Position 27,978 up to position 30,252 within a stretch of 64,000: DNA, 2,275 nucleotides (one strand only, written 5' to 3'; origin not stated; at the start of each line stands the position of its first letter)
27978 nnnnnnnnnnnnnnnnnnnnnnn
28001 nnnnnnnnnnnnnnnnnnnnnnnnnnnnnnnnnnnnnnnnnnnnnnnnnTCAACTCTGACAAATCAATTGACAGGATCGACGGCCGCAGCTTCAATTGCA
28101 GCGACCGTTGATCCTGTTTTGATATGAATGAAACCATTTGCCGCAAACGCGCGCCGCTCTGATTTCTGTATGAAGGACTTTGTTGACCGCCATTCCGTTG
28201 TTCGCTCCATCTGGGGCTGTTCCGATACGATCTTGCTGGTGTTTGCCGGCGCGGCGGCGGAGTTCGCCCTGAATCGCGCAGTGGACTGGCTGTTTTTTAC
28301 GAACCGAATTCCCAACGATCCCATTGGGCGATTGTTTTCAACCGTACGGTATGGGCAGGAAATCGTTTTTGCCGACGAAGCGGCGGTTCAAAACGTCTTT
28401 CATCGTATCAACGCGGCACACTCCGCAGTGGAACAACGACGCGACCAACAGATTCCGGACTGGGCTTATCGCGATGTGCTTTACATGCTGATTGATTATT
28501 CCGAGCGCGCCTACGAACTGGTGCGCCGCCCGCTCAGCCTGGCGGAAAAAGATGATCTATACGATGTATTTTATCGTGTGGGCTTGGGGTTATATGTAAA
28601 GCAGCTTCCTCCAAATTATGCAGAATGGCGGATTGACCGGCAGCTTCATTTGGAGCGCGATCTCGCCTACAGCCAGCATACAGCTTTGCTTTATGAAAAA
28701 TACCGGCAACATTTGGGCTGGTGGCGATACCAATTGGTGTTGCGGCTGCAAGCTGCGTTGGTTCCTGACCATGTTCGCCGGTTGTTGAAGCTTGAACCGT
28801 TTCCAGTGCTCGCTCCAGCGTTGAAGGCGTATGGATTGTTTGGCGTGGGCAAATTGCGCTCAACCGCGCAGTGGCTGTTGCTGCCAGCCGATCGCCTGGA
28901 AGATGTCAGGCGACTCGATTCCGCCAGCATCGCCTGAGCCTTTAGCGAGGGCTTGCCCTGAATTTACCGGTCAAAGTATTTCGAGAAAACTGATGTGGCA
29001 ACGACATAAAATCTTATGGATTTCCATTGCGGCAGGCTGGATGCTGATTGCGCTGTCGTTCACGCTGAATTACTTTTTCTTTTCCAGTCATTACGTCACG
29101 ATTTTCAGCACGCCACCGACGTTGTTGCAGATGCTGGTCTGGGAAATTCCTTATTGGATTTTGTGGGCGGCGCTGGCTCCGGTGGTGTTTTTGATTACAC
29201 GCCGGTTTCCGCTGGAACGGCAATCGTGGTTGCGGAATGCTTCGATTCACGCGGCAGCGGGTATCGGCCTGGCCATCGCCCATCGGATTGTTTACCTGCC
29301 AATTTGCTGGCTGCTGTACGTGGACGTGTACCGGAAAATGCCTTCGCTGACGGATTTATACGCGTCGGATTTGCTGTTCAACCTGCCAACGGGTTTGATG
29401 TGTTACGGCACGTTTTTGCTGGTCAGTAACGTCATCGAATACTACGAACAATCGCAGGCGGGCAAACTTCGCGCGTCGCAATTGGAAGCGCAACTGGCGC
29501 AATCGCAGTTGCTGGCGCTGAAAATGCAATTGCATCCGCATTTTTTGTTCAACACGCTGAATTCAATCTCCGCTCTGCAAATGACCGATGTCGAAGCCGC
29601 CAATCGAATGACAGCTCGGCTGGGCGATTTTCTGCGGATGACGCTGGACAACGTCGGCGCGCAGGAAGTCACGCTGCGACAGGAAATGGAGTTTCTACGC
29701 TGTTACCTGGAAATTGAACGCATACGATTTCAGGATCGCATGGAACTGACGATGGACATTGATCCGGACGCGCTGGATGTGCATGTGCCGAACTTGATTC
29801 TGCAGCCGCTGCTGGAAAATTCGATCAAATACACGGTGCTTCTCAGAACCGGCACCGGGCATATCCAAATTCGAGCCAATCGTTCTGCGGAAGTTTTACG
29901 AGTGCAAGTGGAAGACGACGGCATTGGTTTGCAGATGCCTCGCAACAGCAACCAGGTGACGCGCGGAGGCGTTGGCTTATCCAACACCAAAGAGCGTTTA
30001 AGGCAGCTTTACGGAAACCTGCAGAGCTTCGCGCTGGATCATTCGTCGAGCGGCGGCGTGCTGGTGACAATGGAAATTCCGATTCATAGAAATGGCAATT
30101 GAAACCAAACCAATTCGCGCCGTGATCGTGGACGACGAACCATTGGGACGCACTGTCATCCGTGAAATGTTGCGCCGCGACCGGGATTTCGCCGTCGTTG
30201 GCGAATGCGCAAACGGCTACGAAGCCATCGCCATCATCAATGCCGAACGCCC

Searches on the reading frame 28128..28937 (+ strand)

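Call 74: search_protein_families(library=pfam, proteins=[window:28128-28937:+], max_evalue=0.001)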
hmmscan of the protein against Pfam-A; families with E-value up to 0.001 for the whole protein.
window:28128-28937:+ (269 aa): 1 family
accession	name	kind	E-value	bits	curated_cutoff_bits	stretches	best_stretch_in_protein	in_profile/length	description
PF09995.15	MPAB_Lcp_cat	-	5.8e-13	49.9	23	1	59-224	35-214/231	ER-bound oxygenase mpaB/B'/Rubber oxygenase, catalytic domain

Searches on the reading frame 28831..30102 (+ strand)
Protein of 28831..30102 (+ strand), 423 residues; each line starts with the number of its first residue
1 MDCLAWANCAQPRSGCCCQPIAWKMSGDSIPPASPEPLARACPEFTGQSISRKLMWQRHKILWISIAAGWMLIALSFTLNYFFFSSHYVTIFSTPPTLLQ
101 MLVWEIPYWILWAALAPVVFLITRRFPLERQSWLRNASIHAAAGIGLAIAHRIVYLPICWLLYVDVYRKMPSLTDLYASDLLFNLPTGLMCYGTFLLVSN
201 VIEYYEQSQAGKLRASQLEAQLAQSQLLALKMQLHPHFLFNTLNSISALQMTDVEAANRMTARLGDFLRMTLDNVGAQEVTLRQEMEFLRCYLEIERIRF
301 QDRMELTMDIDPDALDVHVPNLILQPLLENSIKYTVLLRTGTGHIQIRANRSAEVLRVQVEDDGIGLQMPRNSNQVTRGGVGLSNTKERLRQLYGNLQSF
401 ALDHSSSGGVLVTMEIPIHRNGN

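Call 74: search_protein_families(library=pfam, proteins=[window:28831-30102:+], max_evalue=0.001)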
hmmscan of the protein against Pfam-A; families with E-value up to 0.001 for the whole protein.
window:28831-30102:+ (423 aa): 2 families
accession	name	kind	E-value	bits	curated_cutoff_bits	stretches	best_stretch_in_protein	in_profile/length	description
PF06580.19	His_kinase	-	1.3e-25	89.9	25.2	1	226-304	2-81/81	Histidine kinase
PF02518.31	HATPase_c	-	2.2e-09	38.2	26.4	1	322-418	8-109/111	Histidine kinase-, DNA gyrase B-, and HSP90-like ATPase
